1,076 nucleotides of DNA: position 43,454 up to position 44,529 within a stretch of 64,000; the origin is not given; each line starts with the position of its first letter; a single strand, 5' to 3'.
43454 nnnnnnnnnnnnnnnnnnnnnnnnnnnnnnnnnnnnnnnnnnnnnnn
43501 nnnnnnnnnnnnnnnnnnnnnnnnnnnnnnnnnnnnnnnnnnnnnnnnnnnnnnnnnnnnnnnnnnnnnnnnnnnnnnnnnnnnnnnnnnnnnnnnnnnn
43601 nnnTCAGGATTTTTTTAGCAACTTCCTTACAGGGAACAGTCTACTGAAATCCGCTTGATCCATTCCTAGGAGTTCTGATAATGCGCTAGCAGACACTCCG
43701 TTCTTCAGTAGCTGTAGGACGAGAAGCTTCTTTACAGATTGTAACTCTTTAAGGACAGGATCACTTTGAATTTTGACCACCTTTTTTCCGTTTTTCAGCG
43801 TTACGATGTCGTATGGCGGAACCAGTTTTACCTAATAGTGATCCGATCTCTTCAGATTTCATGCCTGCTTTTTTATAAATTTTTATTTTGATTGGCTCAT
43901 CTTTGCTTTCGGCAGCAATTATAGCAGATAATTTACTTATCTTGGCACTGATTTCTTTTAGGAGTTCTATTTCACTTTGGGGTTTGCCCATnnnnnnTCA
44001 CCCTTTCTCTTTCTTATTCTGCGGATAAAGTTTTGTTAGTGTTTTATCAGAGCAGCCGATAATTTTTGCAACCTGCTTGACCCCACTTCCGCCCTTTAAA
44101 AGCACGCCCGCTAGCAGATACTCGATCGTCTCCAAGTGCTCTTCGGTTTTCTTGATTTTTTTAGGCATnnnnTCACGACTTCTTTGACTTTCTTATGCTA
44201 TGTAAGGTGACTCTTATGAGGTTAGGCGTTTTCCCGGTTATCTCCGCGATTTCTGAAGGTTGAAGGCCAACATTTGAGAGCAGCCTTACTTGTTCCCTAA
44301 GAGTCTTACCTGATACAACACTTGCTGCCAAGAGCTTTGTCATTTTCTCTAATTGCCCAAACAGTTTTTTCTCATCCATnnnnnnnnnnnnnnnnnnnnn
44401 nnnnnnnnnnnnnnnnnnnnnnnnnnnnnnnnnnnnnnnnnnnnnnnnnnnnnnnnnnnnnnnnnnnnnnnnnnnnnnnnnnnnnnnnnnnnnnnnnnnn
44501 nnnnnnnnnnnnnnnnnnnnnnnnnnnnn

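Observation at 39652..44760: AT-rich 5.1-kb accessory island with defense-island-like gene content and no mobility genes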

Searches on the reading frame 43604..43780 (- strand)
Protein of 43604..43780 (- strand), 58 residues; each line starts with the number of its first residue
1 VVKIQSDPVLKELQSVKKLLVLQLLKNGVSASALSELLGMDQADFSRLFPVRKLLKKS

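Call 3: search_protein_families(library=pfam, proteins=[window:43604-43780:-], max_evalue=0.1)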
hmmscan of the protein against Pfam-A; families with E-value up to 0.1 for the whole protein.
window:43604-43780:- (58 aa): 2 families
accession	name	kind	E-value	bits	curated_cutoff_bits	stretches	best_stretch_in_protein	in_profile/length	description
PF13384.12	HTH_23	-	0.032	14.5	24.6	1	16-40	5-29/50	Homeodomain-like domain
PF24409.1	wHTH-PRTase_assc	-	0.069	13.6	27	1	19-48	1-31/83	wHTH-PRTase associated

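Call 4: search_protein_families(library=padloc, proteins=[window:43604-43780:-], max_evalue=0.1)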
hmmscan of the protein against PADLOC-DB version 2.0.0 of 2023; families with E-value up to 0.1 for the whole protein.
window:43604-43780:- (58 aa): 1 family
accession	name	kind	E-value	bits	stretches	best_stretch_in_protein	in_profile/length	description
PDLC01848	CARF3--CARF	-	0.011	13.4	1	2-47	124-168/197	-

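Call 21: search_protein_families(library=ncbifam, proteins=[window:43604-43780:-], max_evalue=1)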
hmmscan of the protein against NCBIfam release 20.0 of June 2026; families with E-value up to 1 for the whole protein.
window:43604-43780:- (58 aa): 1 family
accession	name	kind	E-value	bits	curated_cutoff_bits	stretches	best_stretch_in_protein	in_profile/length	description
NF033788.1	HTH_metalloreg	subfamily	0.05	13.4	55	1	9-47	4-44/77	metalloregulator ArsR/SmtB family transcription factor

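Call 22: search_protein_families(library=phrogs, proteins=[window:43604-43780:-], max_evalue=1)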
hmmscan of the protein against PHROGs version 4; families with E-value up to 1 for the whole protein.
window:43604-43780:- (58 aa): 3 families
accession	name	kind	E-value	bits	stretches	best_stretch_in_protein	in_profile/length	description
phrog_4583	-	transcription regulation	0.075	14.1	1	14-47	9-42/81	transcriptional repressor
phrog_2159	-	DNA, RNA and nucleotide metabolism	0.3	11.4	1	18-54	170-206/365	ParB-like partition protein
phrog_1058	-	unknown function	0.37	11.8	1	12-47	83-118/134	-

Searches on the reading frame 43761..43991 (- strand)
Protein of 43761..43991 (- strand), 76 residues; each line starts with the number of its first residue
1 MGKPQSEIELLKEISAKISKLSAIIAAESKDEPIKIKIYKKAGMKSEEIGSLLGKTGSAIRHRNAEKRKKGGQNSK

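Call 3: search_protein_families(library=pfam, proteins=[window:43761-43991:-], max_evalue=0.1)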
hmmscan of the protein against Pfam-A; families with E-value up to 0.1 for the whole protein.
window:43761-43991:- (76 aa): 0 families

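Call 4: search_protein_families(library=padloc, proteins=[window:43761-43991:-], max_evalue=0.1)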
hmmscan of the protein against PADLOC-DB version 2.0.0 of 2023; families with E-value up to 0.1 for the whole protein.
window:43761-43991:- (76 aa): 0 families

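Call 21: search_protein_families(library=ncbifam, proteins=[window:43761-43991:-], max_evalue=1)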
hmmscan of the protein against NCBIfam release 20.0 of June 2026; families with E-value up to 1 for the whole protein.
window:43761-43991:- (76 aa): 2 families
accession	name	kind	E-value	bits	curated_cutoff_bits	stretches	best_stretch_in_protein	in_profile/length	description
NF033474.1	DivGenRetAVD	equivalog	0.073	13.4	80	1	5-54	51-100/104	diversity-generating retroelement protein Avd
TIGR04484.1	thiosulf_SoxA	equivalog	0.082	12.2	110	1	11-50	72-111/212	sulfur oxidation c-type cytochrome SoxA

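Call 22: search_protein_families(library=phrogs, proteins=[window:43761-43991:-], max_evalue=1)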
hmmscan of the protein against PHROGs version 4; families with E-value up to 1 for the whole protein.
window:43761-43991:- (76 aa): 5 families
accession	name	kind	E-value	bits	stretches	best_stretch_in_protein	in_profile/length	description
phrog_27555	-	transcription regulation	0.023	15.3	1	14-75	118-178/203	transcriptional regulator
phrog_323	-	transcription regulation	0.03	14.9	1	30-72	151-193/319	transcriptional regulator, D5-like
phrog_34649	-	unknown function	0.059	14.6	1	4-64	53-112/131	-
phrog_31591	-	DNA, RNA and nucleotide metabolism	0.12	13.4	1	40-74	17-51/136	HTH DNA binding protein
phrog_30109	-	unknown function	0.22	12.6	1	44-67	1-24/61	-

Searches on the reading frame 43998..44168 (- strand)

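Call 3: search_protein_families(library=pfam, proteins=[window:43998-44168:-], max_evalue=0.1)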
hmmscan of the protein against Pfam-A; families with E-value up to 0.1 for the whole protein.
window:43998-44168:- (56 aa): 2 families
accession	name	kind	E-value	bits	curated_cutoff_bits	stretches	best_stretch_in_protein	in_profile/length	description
PF02796.21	HTH_7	-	0.00016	22.2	23.8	1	9-44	10-38/45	Helix-turn-helix domain of resolvase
PF13542.12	HTH_Tnp_ISL3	-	0.091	12.7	27.4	0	23-44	23-43/51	Helix-turn-helix domain of transposase family ISL3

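Call 4: search_protein_families(library=padloc, proteins=[window:43998-44168:-], max_evalue=0.1)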
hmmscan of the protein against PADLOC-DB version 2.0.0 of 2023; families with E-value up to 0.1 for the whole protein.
window:43998-44168:- (56 aa): 3 families
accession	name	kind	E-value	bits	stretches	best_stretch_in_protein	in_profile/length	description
PDLC01268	CasR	-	0.0089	14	1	11-47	121-157/179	"CAS-I,CAS-II,CAS-III,CAS-IV,CAS-V,CAS-VI; associated_signaling"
PDLC01434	CasR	-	0.02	12.7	1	16-46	130-160/191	"CAS-I,CAS-II,CAS-III,CAS-IV,CAS-V,CAS-VI; associated_signaling"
PDLC04133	mad1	-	0.035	12.4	1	30-48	8-26/60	mads_1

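Call 22: search_protein_families(library=phrogs, proteins=[window:43998-44168:-], max_evalue=1)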
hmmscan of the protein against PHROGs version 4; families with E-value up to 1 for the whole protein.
window:43998-44168:- (56 aa): 7 families
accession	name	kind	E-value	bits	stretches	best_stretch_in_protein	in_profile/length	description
phrog_125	-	DNA, RNA and nucleotide metabolism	0.0035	17.9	1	11-55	167-207/254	DNA invertase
phrog_2538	-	head and packaging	0.0036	18.4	1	7-47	3-38/129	terminase small subunit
phrog_664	-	DNA, RNA and nucleotide metabolism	0.0087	16.9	1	9-51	82-124/210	DNA binding protein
phrog_12540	-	unknown function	0.012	16.8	1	8-55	25-67/153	-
phrog_6425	-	unknown function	0.057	14.7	1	18-53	63-98/99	-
phrog_668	-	DNA, RNA and nucleotide metabolism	0.057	14.1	1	30-52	66-88/181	HTH DNA binding protein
phrog_3218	-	head and packaging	0.14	13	1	21-46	27-52/152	terminase small subunit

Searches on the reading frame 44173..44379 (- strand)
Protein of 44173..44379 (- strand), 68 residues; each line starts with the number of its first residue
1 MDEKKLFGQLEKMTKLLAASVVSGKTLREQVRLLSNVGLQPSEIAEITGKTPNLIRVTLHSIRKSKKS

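Call 3: search_protein_families(library=pfam, proteins=[window:44173-44379:-], max_evalue=0.1)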
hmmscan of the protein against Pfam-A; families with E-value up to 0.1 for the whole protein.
window:44173-44379:- (68 aa): 2 families
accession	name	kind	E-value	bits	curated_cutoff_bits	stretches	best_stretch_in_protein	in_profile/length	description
PF02536.19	mTERF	-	0.00096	18.6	23.1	1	10-64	202-253/314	mTERF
PF08281.18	Sigma70_r4_2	-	0.023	14.8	25.7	1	38-64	26-52/54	Sigma-70, region 4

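Call 21: search_protein_families(library=ncbifam, proteins=[window:44173-44379:-], max_evalue=1)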
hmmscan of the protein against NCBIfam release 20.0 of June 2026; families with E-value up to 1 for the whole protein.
window:44173-44379:- (68 aa): 4 families
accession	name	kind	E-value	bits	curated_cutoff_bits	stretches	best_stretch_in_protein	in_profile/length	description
NF009430.1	PRK12789.1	equivalog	0.029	13.2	557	1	19-47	305-333/350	flagellar basal body P-ring protein FlgI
NF058625.1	sigma_PG0214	equivalog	0.043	13.5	130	1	38-65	129-156/170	GFO_1088 family ECF-type sigma factor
TIGR02937.1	sigma70-ECF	superfamily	0.083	12.5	42.9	1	38-64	133-159/165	sigma-70 family RNA polymerase sigma factor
TIGR03762.1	archaeo_artC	exception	0.2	11.4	100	1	6-45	82-121/274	archaeosortase C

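Call 22: search_protein_families(library=phrogs, proteins=[window:44173-44379:-], max_evalue=1)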
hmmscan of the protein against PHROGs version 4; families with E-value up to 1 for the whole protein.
window:44173-44379:- (68 aa): 4 families
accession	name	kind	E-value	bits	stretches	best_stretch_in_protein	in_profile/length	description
phrog_31591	-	DNA, RNA and nucleotide metabolism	0.013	16.5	1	29-65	12-47/136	HTH DNA binding protein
phrog_323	-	transcription regulation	0.037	14.6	1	18-66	142-192/319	transcriptional regulator, D5-like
phrog_7950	-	transcription regulation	0.19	12.8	1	35-56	17-38/68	transcriptional repressor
phrog_3855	-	DNA, RNA and nucleotide metabolism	0.23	12.9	1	24-64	65-105/115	HTH DNA binding protein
